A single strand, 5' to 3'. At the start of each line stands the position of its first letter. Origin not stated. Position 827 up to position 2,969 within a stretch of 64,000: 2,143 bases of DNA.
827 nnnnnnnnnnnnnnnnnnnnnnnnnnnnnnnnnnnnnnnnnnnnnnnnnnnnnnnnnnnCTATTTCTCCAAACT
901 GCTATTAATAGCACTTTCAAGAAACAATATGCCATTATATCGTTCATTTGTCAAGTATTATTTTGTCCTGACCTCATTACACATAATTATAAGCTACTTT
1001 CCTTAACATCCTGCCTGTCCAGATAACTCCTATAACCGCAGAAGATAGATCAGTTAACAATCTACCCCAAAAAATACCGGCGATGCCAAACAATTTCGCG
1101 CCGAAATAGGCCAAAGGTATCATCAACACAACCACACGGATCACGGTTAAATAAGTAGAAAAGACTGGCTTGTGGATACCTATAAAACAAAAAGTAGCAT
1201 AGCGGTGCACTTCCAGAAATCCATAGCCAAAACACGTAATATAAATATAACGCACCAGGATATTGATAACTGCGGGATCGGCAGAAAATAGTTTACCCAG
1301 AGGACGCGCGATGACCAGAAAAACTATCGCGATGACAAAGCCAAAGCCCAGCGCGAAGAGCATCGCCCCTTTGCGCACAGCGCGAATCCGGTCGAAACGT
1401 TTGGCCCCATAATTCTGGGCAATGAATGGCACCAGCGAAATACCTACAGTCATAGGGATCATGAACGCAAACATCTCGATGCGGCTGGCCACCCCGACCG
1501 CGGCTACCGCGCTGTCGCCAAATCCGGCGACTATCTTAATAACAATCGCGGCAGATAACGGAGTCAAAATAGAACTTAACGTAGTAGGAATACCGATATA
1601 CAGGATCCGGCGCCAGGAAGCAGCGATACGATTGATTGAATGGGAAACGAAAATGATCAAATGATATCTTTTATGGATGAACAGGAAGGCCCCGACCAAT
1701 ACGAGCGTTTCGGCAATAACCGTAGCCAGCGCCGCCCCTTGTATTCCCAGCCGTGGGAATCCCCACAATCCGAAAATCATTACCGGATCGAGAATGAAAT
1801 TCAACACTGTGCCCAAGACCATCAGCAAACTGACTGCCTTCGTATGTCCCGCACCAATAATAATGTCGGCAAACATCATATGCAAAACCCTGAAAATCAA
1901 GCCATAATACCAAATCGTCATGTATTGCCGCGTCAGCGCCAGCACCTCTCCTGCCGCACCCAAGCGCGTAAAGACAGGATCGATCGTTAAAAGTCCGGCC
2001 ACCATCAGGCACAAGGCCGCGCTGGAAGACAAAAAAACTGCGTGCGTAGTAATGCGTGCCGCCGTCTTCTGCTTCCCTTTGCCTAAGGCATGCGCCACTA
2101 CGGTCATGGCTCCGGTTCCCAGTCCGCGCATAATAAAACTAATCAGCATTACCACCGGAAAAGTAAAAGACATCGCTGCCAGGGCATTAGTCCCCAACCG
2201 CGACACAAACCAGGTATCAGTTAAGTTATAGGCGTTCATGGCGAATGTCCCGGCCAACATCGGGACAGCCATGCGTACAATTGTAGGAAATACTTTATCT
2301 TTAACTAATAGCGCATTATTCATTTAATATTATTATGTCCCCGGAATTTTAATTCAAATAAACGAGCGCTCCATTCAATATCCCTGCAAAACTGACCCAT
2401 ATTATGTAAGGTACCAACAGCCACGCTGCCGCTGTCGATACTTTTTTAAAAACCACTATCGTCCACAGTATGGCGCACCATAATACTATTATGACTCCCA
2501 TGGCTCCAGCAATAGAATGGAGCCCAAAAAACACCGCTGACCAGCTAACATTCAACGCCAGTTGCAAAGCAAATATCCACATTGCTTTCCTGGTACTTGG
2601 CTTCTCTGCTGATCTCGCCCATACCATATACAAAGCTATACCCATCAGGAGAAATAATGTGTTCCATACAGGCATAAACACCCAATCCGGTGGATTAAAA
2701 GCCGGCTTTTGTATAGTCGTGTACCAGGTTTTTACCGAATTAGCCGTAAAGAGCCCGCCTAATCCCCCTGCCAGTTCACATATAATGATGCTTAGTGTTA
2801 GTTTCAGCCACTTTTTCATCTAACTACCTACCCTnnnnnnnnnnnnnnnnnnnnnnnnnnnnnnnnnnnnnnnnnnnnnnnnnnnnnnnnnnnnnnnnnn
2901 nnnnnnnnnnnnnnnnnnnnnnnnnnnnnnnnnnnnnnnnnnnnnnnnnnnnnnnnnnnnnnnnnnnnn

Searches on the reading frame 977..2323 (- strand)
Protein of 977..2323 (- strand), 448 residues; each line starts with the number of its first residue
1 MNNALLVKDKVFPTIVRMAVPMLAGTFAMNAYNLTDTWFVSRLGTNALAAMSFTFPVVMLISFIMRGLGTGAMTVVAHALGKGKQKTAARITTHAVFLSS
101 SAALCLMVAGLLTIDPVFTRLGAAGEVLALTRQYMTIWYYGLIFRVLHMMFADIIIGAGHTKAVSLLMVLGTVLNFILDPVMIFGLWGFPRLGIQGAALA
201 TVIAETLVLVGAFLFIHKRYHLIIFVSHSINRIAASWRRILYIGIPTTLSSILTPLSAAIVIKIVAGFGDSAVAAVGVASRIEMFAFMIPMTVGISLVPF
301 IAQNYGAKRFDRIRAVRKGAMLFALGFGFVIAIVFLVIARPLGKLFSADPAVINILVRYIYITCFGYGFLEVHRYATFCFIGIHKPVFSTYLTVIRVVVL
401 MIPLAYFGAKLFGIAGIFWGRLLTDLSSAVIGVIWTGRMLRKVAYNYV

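Call 85: search_protein_families(library=pfam, proteins=[window:977-2323:-], max_evalue=0.0001)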
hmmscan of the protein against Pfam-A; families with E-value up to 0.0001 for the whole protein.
window:977-2323:- (448 aa): 1 family
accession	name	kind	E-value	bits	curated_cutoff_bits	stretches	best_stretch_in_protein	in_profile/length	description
PF01554.23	MatE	-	1.3e-57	194.5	24.9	2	21-181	1-161/161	MatE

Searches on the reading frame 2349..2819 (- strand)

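Call 85: search_protein_families(library=pfam, proteins=[window:2349-2819:-], max_evalue=0.0001)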
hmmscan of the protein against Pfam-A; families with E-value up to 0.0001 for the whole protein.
window:2349-2819:- (156 aa): 1 family
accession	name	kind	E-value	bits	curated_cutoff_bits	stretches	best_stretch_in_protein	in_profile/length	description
PF03073.20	TspO_MBR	-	5.6e-48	162.8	24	1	11-154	2-144/145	TspO/MBR family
